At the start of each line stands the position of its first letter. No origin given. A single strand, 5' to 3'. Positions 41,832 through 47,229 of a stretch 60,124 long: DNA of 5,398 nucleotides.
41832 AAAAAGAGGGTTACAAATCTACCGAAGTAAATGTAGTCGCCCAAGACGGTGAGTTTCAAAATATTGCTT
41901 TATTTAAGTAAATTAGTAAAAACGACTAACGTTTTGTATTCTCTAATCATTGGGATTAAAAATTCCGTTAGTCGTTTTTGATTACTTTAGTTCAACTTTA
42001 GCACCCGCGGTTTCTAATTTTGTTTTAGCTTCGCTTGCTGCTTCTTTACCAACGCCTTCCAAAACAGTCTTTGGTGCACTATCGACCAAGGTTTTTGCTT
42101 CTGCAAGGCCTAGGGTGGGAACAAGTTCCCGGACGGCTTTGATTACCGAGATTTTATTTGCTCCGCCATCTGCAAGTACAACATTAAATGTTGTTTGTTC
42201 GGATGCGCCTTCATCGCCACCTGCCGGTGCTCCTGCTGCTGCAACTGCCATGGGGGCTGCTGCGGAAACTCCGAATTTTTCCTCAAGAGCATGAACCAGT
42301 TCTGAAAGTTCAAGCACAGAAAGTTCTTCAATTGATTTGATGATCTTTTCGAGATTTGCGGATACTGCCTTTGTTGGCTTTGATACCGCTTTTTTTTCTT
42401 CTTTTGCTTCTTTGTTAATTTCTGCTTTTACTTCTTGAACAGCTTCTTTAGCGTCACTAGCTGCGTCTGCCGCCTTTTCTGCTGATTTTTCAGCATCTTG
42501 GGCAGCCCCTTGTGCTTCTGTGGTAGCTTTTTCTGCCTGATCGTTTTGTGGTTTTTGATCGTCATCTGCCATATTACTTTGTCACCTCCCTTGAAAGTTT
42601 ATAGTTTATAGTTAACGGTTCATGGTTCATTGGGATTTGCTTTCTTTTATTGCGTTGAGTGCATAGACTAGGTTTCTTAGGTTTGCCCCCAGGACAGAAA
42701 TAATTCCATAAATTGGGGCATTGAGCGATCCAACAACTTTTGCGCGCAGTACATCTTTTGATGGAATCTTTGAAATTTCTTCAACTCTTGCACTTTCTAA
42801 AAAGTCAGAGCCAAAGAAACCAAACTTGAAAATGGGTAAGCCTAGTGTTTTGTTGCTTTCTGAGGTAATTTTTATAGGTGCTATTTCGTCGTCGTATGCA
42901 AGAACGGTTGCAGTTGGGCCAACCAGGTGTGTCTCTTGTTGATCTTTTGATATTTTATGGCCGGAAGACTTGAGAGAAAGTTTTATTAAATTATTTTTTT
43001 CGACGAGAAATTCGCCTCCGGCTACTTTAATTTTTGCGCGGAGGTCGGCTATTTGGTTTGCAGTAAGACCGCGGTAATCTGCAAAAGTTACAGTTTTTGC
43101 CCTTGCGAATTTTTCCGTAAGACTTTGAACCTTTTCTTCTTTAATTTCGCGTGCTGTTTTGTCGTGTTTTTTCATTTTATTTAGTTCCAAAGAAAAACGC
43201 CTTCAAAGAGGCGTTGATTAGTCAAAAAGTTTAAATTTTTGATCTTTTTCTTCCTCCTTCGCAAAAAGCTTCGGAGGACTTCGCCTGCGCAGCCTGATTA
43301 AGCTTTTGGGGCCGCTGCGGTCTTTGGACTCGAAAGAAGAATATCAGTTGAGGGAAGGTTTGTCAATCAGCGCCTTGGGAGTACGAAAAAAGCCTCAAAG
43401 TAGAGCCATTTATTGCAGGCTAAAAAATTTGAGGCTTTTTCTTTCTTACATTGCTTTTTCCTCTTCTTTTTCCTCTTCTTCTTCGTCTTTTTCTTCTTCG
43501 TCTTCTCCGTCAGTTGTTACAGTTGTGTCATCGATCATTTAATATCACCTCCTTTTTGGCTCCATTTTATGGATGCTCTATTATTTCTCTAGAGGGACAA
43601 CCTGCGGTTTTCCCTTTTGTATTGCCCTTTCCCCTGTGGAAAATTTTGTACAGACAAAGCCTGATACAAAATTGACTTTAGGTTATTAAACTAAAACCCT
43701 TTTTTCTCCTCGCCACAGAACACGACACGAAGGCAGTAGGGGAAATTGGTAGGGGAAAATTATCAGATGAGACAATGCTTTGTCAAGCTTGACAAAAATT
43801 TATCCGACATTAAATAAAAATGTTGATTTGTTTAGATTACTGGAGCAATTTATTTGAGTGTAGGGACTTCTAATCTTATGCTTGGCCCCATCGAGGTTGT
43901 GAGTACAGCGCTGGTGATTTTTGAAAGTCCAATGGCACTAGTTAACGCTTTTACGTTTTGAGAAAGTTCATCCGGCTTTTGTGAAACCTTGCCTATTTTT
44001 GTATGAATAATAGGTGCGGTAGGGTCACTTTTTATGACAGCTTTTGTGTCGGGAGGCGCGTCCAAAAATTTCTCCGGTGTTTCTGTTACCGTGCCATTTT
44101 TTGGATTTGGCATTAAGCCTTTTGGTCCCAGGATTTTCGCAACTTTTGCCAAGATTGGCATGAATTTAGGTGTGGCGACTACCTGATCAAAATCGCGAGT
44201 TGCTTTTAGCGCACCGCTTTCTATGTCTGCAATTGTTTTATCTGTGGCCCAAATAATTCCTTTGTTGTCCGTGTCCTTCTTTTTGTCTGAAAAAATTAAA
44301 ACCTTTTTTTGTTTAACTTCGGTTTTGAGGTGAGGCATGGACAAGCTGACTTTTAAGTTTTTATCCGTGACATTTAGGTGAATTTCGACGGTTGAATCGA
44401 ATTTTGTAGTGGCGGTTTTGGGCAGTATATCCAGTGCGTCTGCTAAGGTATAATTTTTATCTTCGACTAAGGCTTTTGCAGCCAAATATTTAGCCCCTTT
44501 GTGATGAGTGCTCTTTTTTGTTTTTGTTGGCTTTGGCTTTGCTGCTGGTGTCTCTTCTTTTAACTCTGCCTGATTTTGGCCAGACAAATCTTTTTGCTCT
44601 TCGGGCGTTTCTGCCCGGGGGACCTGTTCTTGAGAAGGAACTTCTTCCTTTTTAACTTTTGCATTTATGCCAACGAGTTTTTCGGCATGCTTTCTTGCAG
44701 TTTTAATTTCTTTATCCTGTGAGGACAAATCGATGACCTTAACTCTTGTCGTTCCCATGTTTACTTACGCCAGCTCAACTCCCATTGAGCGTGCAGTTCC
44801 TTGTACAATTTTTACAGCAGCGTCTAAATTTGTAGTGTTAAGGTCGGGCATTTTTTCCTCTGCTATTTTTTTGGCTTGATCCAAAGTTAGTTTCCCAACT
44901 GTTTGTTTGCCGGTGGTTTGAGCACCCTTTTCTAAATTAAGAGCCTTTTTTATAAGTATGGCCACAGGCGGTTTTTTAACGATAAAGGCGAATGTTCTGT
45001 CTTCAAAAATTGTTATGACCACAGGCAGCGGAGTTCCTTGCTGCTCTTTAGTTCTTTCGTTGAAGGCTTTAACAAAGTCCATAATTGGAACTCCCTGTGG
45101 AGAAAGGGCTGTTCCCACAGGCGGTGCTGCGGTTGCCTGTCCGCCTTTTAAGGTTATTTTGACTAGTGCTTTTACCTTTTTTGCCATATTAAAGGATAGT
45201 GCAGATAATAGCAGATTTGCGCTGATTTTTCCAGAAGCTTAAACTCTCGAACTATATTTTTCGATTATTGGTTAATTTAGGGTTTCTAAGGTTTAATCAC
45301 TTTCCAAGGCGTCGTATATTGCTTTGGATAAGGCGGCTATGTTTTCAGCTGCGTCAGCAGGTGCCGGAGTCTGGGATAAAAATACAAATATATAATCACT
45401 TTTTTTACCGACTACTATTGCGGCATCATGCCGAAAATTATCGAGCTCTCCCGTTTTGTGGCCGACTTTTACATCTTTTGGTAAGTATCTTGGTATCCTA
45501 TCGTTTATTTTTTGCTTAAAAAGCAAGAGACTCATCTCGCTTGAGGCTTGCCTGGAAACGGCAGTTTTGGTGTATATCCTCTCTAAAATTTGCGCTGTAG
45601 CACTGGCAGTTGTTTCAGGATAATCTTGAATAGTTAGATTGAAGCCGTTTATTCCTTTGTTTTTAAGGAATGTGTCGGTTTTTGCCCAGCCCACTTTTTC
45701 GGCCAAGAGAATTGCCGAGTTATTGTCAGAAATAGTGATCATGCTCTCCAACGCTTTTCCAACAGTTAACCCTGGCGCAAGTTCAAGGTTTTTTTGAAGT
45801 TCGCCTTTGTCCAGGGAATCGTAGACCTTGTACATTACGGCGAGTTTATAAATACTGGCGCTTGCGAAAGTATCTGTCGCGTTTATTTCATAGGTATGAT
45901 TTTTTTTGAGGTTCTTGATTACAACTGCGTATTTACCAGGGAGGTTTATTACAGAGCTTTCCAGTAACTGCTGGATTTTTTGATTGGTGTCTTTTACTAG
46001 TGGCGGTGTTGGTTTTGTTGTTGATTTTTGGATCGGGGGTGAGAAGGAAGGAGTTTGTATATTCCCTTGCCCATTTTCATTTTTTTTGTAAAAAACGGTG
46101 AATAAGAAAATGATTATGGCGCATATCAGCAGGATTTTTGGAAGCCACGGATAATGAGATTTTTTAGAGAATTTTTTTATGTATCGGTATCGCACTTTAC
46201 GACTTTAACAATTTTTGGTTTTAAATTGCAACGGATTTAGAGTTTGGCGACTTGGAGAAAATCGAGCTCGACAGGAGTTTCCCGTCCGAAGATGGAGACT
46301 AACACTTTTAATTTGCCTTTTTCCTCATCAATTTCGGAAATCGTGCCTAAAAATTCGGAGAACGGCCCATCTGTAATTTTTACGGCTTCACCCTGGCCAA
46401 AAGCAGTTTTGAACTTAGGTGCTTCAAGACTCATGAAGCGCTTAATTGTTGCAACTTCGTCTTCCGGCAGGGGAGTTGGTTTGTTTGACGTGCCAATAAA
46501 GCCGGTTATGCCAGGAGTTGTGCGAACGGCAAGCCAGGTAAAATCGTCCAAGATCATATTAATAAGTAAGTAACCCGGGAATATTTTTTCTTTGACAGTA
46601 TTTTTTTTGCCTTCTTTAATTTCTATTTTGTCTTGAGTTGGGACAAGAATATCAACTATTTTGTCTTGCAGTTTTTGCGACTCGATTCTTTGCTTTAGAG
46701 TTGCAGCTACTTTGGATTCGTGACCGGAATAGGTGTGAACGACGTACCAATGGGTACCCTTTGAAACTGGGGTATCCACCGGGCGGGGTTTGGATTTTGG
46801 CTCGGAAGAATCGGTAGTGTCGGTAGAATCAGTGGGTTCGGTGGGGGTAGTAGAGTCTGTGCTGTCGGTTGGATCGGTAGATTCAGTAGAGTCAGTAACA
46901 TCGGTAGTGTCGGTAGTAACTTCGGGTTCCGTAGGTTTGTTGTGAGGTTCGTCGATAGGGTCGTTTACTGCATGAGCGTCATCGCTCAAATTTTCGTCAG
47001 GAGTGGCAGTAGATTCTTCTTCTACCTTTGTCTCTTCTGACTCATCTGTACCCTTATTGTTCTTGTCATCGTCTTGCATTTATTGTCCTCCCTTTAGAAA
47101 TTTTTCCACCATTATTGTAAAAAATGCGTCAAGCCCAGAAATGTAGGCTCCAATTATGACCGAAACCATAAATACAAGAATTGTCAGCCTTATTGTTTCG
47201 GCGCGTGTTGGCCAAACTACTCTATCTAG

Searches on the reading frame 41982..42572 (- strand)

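Call 68: search_protein_families(library=pfam, proteins=[window:41982-42572:-], max_evalue=0.0001)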
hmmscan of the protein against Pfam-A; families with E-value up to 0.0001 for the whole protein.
window:41982-42572:- (196 aa): 2 families
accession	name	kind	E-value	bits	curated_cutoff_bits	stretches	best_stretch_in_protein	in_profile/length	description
PF00542.24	Ribosomal_L12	-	8.9e-25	87.2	25.9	1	129-196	1-67/67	Ribosomal protein L7/L12 C-terminal domain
PF16320.10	Ribosomal_L12_N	-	3.3e-20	71.9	25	1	75-119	3-47/48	Ribosomal protein L7/L12 dimerisation domain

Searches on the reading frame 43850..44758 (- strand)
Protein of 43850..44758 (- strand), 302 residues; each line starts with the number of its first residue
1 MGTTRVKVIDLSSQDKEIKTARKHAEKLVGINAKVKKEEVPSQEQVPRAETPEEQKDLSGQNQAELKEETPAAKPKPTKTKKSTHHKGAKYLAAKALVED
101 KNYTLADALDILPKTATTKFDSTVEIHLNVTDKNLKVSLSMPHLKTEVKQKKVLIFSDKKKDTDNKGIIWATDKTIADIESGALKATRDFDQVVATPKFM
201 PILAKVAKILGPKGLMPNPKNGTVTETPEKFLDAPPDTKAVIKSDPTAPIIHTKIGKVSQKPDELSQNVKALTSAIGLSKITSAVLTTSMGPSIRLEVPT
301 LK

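Call 68: search_protein_families(library=pfam, proteins=[window:43850-44758:-], max_evalue=0.0001)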
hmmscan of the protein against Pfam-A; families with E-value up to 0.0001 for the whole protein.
window:43850-44758:- (302 aa): 1 family
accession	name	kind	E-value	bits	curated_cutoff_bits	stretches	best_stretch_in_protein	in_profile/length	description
PF00687.26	Ribosomal_L1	-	8.5e-26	91.2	32.2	1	114-292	3-198/198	Ribosomal protein L1p/L10e family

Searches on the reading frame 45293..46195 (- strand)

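Call 68: search_protein_families(library=pfam, proteins=[window:45293-46195:-], max_evalue=0.0001)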
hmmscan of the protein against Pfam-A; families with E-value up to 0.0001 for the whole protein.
window:45293-46195:- (300 aa): 1 family
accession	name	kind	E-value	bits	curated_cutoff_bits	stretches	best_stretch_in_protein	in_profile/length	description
PF13354.11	Beta-lactamase2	-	2.7e-36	125.4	22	1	91-272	2-212/214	Beta-lactamase enzyme family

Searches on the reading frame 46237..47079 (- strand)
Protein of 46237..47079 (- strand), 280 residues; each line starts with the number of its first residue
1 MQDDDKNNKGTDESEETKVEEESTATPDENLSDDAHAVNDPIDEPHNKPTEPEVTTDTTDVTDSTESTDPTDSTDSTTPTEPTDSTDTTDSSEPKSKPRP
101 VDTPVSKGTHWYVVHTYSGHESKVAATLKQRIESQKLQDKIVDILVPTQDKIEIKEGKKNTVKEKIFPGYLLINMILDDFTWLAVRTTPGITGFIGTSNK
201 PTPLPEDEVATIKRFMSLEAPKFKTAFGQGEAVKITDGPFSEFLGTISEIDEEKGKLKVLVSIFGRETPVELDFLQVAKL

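Call 68: search_protein_families(library=pfam, proteins=[window:46237-47079:-], max_evalue=0.0001)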
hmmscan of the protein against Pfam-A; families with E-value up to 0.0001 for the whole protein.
window:46237-47079:- (280 aa): 2 families
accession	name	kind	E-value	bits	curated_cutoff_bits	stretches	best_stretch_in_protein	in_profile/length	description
PF02357.24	NusG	-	1e-28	100.1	22.2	1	110-212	2-92/93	Transcription termination factor nusG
PF00467.35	KOW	-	6.3e-05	23.1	22.3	0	230-261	2-29/32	KOW motif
